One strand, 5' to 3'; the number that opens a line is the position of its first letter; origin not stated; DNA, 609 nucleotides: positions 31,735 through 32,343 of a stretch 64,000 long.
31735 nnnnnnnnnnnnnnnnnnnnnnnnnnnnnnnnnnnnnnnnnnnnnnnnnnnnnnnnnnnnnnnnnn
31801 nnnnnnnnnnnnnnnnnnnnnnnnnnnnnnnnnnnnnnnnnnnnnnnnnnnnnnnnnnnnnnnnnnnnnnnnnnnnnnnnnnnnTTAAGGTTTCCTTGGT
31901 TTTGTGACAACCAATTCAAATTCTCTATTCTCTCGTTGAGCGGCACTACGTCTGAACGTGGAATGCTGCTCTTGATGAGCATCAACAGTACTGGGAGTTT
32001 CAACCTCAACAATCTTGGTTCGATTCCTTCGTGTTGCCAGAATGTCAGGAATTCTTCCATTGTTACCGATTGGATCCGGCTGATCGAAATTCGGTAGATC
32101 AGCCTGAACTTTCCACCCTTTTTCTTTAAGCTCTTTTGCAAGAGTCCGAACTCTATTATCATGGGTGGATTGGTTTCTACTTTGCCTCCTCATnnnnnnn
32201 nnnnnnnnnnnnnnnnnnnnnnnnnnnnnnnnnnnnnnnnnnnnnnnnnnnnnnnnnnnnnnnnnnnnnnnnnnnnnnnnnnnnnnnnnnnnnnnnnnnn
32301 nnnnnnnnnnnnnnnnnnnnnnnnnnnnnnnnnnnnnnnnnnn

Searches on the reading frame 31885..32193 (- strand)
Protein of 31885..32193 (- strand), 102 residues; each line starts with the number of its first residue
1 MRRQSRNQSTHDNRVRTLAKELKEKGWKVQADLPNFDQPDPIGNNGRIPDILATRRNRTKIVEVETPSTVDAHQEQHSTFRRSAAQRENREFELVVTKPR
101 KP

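Call 5: search_protein_families(library=pfam, proteins=[window:31885-32193:-], max_evalue=0.01)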
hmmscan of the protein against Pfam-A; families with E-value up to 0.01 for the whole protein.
window:31885-32193:- (102 aa): 1 family
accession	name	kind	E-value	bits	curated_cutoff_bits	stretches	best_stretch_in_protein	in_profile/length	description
PF18743.7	AHJR-like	-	1e-05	25.5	26.1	1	9-101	7-96/123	REase_AHJR-like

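Call 6: search_protein_families(library=padloc, proteins=[window:31885-32193:-], max_evalue=0.01)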
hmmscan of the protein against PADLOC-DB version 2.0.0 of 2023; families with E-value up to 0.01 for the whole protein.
window:31885-32193:- (102 aa): 0 families

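Call 34: search_protein_families(library=ncbifam, proteins=[window:31885-32193:-], max_evalue=0.01)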
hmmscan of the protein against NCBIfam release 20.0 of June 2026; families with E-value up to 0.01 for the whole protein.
window:31885-32193:- (102 aa): 0 families

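Call 52: find_homologous_proteins(query=window:31885-32193:-, max_evalue=0.001)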
Query window:31885-32193:- (102 aa): 77 proteins with E <= 0.001 among 78 candidates.
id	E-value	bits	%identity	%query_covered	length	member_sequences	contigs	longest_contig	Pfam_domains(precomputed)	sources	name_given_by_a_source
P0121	9.6e-54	197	89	100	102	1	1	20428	PF18743.8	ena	-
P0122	3.1e-51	189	86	99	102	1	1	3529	PF18743.8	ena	-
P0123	3.4e-50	186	85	99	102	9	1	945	PF18743.8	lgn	-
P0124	2.2e-49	183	84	99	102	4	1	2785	-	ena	-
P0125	8.2e-49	181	82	99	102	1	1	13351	PF18743.8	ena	-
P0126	1.6e-48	181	84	99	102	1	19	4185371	PF18743.8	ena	-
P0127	5.2e-48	179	81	99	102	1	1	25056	-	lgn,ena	-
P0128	7.9e-47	175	81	99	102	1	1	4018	-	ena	-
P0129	1.0e-46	175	79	99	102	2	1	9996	-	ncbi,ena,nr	ncbi:hypothetical protein C6501_11235 [Candidatus Poribacteria bacterium]|nr:MAG: hypothetical prote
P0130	2.3e-46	174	80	99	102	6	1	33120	-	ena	-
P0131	5.6e-46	172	80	99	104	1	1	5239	-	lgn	-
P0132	6.4e-46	172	80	99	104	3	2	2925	PF18743.8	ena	-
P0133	1.7e-45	171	78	99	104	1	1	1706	-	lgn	-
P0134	2.3e-45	170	77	99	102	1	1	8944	-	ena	-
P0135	1.2e-44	168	76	99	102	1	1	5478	-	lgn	-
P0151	4.0e-42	160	71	99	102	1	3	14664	PF18743.8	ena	-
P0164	2.3e-36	142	66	99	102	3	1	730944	PF18743.8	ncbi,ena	-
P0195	7.6e-14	69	44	87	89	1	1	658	PF18743.8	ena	-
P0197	2.7e-13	68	46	90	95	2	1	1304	PF18743.8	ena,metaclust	metaclust:\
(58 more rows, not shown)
